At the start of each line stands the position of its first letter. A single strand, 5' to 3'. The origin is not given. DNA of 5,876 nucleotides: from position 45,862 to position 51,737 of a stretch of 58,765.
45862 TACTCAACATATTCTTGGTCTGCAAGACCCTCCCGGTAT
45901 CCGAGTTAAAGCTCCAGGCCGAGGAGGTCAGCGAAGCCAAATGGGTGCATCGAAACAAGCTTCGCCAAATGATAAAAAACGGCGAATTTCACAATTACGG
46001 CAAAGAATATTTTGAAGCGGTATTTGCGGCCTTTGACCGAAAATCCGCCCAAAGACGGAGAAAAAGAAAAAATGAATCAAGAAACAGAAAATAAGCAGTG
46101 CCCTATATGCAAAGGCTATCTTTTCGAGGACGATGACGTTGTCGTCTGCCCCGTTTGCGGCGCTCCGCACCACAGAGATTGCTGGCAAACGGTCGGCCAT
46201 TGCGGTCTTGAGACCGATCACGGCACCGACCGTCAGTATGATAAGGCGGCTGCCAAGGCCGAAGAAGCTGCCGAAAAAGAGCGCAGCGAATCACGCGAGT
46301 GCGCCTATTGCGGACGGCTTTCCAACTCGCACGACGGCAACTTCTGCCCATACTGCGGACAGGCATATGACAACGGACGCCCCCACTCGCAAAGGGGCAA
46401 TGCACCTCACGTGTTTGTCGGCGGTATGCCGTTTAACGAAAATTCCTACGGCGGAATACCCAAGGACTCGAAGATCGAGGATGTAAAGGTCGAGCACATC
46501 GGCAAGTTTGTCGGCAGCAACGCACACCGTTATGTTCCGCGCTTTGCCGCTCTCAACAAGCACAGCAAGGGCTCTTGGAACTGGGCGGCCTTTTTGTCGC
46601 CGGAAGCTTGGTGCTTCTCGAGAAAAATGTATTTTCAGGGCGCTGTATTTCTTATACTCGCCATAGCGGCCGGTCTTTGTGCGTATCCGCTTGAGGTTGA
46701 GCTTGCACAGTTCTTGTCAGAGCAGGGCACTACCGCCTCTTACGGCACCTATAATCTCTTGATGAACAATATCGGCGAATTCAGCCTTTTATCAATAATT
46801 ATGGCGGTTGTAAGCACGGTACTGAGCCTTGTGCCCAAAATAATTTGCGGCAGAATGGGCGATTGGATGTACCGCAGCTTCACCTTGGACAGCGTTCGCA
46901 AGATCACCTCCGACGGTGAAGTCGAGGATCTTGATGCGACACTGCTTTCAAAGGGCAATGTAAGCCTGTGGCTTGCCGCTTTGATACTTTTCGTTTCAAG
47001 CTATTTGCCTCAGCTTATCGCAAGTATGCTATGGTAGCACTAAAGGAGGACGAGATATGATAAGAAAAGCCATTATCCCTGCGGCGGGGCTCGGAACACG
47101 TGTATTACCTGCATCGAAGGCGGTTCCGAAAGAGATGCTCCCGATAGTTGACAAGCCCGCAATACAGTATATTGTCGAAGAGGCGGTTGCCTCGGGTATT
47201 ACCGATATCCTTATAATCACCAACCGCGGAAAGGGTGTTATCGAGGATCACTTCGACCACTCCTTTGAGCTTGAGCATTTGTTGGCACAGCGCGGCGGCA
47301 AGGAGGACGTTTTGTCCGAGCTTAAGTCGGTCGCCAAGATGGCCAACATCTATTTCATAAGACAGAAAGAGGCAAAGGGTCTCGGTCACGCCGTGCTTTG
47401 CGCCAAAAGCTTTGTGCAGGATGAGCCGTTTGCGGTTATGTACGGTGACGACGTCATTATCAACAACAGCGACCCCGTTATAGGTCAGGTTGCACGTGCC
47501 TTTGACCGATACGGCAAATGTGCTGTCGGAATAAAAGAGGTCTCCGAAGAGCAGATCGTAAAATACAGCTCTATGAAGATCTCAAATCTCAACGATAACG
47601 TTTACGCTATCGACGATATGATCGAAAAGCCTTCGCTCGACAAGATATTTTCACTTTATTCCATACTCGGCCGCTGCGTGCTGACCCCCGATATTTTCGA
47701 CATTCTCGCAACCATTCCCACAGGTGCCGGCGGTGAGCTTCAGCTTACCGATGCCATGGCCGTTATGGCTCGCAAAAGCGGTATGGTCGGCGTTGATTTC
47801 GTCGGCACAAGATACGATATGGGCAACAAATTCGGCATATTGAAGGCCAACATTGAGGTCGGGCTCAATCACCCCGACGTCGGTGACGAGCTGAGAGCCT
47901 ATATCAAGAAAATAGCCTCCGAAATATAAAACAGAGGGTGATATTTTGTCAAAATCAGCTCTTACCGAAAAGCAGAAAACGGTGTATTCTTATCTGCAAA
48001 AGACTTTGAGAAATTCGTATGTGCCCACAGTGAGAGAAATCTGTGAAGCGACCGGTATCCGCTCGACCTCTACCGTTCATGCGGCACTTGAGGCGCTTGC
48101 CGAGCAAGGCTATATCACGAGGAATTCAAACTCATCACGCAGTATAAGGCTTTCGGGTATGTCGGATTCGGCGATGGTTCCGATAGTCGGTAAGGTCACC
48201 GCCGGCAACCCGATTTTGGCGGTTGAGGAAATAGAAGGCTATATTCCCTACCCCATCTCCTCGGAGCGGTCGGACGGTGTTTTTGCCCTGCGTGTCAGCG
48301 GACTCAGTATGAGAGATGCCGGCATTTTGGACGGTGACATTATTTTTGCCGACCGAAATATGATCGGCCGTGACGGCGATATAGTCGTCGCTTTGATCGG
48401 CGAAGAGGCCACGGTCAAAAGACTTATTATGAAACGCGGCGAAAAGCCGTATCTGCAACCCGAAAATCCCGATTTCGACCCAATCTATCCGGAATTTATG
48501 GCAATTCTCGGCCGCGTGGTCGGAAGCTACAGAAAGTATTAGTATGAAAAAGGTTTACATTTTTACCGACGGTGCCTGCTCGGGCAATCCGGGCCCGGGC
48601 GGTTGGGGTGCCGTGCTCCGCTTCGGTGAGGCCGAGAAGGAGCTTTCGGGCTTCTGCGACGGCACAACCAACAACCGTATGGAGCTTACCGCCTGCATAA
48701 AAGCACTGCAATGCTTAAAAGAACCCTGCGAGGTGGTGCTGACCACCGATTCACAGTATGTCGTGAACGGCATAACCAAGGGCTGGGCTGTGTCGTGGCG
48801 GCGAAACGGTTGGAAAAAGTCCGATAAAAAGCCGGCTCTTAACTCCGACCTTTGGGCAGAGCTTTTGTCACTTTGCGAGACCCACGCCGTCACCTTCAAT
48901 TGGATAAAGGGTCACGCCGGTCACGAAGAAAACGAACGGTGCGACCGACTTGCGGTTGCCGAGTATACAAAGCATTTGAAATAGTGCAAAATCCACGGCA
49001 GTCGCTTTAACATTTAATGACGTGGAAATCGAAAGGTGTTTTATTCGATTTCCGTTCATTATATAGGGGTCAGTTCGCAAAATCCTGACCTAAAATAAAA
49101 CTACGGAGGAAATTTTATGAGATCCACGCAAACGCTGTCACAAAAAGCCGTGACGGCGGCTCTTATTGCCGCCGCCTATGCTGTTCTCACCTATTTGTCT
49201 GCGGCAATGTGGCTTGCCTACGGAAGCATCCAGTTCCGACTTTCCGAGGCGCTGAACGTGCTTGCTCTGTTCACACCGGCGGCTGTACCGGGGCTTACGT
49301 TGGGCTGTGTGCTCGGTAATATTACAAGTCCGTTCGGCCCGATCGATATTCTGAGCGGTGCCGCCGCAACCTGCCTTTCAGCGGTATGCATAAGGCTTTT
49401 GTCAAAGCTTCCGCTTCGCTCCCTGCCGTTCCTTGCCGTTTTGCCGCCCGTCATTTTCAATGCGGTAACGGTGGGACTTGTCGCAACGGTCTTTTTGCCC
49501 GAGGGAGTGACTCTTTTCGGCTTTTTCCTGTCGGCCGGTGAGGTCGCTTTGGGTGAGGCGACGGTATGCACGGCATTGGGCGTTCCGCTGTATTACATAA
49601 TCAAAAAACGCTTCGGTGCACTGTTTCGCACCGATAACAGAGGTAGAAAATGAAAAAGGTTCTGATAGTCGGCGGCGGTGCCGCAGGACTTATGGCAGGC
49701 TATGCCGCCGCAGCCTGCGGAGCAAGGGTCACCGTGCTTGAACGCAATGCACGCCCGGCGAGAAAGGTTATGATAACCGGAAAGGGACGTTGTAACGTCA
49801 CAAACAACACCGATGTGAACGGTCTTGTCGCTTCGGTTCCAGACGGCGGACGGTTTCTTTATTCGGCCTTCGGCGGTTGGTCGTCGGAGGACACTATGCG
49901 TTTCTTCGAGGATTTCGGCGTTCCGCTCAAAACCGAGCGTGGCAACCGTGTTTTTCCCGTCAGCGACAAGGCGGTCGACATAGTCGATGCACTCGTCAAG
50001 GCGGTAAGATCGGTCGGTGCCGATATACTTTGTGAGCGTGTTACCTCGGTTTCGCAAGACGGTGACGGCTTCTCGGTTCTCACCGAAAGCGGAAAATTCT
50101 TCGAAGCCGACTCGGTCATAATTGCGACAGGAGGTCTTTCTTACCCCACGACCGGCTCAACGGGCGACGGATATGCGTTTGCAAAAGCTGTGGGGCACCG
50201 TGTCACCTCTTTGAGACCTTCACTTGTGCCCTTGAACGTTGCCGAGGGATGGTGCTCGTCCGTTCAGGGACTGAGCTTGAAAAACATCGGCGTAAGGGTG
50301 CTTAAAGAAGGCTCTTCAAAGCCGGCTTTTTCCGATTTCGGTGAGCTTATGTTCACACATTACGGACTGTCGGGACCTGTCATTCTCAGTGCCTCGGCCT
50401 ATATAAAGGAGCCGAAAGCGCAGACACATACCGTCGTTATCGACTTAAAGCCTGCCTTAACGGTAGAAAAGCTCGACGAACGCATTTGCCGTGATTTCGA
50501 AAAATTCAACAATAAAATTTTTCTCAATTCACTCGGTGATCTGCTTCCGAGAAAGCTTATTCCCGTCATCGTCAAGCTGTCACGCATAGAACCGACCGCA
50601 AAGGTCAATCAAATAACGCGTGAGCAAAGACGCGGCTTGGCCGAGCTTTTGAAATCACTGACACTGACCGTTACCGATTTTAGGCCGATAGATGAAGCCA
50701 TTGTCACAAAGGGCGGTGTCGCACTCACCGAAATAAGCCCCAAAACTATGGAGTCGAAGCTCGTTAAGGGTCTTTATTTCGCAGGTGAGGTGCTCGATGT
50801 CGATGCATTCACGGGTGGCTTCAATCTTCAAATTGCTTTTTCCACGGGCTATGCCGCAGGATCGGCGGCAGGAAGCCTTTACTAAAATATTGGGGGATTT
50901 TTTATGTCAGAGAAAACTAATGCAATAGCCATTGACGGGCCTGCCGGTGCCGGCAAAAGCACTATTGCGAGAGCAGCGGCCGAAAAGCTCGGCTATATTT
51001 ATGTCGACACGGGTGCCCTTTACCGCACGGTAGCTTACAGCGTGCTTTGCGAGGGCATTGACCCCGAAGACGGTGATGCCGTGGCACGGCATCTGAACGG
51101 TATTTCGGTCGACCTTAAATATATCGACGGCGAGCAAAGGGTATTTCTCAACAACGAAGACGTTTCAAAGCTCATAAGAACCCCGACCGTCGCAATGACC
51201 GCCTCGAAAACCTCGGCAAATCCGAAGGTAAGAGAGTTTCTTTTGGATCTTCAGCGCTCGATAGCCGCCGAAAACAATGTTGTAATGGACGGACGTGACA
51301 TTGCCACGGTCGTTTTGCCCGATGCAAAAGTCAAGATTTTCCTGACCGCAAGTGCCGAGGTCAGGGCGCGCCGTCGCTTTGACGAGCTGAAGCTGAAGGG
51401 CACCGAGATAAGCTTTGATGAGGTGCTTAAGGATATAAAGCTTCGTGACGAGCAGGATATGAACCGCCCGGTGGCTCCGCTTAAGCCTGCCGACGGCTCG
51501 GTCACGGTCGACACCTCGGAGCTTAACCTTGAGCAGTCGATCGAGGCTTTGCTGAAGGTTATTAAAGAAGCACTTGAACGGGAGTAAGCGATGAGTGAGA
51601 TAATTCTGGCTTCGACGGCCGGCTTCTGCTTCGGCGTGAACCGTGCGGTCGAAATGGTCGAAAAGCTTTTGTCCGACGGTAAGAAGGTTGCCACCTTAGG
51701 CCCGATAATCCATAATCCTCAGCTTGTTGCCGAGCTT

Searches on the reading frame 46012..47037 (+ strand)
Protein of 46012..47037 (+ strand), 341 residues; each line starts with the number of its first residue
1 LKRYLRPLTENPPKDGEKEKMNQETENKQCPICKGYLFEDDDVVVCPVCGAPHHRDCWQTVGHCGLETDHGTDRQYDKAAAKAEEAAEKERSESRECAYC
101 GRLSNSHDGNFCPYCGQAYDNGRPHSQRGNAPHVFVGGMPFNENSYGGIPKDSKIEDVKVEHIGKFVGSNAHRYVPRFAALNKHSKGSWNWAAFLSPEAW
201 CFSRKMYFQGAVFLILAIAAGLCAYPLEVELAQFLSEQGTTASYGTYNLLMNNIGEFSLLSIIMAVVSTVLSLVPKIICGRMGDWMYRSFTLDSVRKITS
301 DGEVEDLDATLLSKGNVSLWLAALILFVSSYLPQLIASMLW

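Call 59: search_protein_families(library=pfam, proteins=[window:46012-47037:+], max_evalue=0.00001)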
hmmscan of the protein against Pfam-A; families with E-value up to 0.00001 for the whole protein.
window:46012-47037:+ (341 aa): 1 family
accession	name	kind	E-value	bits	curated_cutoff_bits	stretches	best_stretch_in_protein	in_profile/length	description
PF14446.12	Prok-RING_1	-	7.5e-19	67.9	29.1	1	26-76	3-53/54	Prokaryotic RING finger family 1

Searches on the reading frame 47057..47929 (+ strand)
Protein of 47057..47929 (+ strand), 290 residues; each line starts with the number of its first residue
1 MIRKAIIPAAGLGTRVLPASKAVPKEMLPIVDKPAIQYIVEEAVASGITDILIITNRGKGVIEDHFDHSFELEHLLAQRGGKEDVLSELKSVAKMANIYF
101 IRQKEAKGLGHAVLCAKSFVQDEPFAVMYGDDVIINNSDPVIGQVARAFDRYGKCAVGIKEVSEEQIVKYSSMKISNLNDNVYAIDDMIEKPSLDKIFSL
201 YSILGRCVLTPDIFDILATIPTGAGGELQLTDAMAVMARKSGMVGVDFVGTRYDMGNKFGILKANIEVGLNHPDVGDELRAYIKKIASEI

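Call 59: search_protein_families(library=pfam, proteins=[window:47057-47929:+], max_evalue=0.00001)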
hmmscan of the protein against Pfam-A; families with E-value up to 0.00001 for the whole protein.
window:47057-47929:+ (290 aa): 1 family
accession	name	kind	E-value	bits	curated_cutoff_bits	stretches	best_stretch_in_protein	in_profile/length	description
PF00483.29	NTP_transferase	-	2.2e-22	80.2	21.2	1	4-265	1-239/245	Nucleotidyl transferase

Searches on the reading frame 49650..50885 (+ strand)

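Call 59: search_protein_families(library=pfam, proteins=[window:49650-50885:+], max_evalue=0.00001)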
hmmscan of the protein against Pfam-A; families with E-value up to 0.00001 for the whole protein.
window:49650-50885:+ (411 aa): 10 families
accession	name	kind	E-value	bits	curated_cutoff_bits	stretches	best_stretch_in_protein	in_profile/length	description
PF03486.20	HI0933_like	-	5.8e-83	278.5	50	1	3-405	2-243/244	HI0933-like protein Rossmann domain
PF22780.1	HI0933_like_1st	-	8.2e-39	133.5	27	1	189-352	1-165/165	HI0933-like protein barrel and H2TH domain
PF01266.30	DAO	-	3.9e-12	46.8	27.9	1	3-37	1-35/353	FAD dependent oxidoreductase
PF13738.12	Pyr_redox_3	-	1.8e-10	41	30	0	129-168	102-140/305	Pyridine nucleotide-disulphide oxidoreductase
PF07992.20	Pyr_redox_2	-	1.5e-08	34.8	26.1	0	2-38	143-179/291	Pyridine nucleotide-disulphide oxidoreductase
PF00890.30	FAD_binding_2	-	5.1e-08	33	20.4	0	4-34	2-32/414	FAD binding domain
PF01134.28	GIDA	-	1.6e-07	31.1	22.1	0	3-33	1-31/391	Glucose inhibited division protein A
PF13454.12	NAD_binding_9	-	1.2e-06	29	21.8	0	114-161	105-153/155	FAD-NAD(P)-binding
PF00070.33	Pyr_redox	-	8e-06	26.7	22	0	3-38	1-36/82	Pyridine nucleotide-disulphide oxidoreductase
PF13450.12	NAD_binding_8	-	1e-05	26.2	21.9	0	6-36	1-31/68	NAD(P)-binding Rossmann-like domain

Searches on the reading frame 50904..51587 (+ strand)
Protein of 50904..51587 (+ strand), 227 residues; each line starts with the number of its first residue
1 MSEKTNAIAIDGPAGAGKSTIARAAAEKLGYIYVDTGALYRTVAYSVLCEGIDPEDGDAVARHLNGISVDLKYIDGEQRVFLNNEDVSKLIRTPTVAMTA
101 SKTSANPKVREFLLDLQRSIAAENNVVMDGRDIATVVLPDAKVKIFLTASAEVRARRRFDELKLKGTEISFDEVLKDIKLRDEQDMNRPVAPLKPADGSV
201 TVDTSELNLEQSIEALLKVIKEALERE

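Call 59: search_protein_families(library=pfam, proteins=[window:50904-51587:+], max_evalue=0.00001)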
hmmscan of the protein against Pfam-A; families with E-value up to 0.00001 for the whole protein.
window:50904-51587:+ (227 aa): 3 families
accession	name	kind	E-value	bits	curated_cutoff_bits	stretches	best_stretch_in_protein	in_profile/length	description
PF02224.24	Cytidylate_kin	-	1.2e-73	247.8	26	1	8-221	1-210/211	Cytidylate kinase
PF13189.12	Cytidylate_kin2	-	3.3e-13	50.6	28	1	8-184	2-149/176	Cytidylate kinase-like family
PF13238.12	AAA_18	-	5e-08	33.9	29.4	1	8-158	1-108/128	AAA domain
